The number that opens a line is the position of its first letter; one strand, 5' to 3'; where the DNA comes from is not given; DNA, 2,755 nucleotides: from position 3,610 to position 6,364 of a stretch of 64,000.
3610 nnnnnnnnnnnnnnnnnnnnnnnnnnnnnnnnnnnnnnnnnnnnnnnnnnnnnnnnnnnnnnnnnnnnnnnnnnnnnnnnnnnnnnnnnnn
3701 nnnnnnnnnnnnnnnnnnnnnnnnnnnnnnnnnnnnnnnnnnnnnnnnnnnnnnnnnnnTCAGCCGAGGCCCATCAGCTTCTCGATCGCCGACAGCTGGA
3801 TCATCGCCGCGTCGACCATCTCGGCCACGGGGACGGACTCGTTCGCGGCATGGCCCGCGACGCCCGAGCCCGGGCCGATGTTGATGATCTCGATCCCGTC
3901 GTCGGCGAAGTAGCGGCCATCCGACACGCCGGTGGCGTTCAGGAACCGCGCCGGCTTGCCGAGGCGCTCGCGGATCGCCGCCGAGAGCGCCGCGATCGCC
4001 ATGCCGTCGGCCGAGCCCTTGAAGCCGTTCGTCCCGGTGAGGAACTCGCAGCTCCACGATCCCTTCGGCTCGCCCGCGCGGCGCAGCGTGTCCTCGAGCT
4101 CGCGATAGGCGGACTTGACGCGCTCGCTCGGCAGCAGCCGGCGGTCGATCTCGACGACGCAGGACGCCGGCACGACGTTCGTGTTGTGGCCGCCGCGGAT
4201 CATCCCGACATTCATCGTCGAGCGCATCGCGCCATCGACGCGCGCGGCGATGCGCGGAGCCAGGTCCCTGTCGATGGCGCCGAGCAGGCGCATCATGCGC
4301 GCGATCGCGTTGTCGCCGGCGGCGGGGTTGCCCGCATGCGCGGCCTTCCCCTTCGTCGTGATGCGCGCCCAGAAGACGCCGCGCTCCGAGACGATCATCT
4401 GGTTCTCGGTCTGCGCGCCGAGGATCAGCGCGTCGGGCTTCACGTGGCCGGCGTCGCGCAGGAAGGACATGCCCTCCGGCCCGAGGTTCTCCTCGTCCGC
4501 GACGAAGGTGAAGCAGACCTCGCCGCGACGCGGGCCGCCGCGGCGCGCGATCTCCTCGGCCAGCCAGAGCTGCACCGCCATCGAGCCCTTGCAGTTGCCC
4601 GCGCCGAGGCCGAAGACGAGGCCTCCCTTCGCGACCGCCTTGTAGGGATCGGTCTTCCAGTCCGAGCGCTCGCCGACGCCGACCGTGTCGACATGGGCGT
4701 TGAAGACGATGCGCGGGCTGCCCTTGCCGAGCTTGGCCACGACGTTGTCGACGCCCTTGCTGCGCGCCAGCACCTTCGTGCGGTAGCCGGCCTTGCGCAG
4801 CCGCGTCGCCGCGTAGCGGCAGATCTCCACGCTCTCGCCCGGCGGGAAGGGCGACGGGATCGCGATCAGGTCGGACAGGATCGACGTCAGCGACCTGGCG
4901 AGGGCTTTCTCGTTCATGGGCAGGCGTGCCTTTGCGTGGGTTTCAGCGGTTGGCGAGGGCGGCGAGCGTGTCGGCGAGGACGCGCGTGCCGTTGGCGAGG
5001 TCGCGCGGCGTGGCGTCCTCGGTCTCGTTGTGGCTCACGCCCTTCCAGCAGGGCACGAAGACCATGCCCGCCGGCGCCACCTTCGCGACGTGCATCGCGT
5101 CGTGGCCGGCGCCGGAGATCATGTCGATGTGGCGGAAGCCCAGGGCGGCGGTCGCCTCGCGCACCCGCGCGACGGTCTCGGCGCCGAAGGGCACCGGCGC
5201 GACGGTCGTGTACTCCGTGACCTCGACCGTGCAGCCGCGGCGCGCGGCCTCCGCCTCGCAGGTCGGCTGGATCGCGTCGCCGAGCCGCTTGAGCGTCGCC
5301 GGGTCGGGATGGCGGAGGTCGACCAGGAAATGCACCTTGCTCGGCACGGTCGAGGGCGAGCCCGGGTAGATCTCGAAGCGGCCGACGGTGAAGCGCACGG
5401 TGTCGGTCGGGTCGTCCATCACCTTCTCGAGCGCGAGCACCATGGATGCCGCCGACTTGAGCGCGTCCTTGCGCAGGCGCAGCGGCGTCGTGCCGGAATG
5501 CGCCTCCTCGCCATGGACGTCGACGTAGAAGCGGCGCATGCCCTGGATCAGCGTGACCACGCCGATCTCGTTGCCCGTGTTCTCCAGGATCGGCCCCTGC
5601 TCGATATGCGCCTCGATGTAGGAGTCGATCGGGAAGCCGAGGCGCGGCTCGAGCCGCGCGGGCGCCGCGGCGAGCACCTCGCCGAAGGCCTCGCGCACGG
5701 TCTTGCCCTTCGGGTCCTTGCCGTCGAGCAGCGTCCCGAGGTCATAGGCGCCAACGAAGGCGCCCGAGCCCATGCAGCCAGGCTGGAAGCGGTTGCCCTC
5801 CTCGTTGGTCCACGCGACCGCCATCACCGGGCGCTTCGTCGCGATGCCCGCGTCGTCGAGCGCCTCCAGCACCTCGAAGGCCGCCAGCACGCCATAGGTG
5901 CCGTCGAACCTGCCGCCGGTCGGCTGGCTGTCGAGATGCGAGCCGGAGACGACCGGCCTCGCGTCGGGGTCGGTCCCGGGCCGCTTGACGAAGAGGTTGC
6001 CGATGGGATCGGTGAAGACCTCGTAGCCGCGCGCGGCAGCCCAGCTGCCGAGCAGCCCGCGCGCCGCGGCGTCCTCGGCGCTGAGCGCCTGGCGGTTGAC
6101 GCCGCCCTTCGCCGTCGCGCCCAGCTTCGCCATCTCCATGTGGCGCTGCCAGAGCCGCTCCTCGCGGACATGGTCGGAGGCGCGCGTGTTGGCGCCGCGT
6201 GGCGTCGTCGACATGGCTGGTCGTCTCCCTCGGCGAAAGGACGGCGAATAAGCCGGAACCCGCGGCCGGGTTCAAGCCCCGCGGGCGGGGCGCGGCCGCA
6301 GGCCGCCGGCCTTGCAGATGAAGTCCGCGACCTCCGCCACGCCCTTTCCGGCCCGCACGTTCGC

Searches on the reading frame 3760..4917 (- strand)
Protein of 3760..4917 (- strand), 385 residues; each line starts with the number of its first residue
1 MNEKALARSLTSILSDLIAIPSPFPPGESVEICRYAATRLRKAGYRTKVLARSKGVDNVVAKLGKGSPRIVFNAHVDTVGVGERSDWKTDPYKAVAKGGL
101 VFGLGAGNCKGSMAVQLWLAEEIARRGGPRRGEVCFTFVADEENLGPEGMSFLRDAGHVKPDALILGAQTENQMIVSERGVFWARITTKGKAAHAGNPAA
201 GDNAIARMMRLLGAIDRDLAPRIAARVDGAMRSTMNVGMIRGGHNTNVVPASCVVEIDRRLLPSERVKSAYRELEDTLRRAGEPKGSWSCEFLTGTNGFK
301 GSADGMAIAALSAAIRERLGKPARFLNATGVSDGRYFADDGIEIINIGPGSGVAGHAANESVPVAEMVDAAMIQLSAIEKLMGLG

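Call 49: search_protein_families(library=pfam, proteins=[window:3760-4917:-], max_evalue=0.00001)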
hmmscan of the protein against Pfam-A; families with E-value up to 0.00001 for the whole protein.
window:3760-4917:- (385 aa): 2 families
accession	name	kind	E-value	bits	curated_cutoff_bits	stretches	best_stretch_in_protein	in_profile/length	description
PF07687.19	M20_dimer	-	7.2e-24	84.2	21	1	177-282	2-103/107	Peptidase dimerisation domain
PF01546.33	Peptidase_M20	-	5.6e-20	72.6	24.6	1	72-379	2-205/206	Peptidase family M20/M25/M40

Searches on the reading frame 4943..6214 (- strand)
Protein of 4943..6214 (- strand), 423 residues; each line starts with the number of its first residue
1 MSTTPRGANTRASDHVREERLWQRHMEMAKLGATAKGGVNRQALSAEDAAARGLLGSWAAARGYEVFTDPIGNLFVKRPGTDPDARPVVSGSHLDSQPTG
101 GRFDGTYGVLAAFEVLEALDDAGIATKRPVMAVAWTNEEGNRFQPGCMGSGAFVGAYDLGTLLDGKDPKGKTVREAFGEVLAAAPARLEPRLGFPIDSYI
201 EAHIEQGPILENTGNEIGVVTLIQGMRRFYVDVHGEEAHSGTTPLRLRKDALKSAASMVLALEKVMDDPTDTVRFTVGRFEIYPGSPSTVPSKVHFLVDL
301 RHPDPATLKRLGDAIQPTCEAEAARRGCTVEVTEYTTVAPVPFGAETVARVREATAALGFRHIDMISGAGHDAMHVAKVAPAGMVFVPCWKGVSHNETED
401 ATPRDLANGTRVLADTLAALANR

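Call 49: search_protein_families(library=pfam, proteins=[window:4943-6214:-], max_evalue=0.00001)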
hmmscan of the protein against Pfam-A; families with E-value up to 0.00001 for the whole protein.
window:4943-6214:- (423 aa): 2 families
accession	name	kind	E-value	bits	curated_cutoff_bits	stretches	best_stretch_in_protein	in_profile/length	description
PF01546.33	Peptidase_M20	-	3.2e-29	102.8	24.6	1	91-417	3-204/206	Peptidase family M20/M25/M40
PF04389.22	Peptidase_M28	-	3.6e-08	33.8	21.3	1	73-154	1-77/193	Peptidase family M28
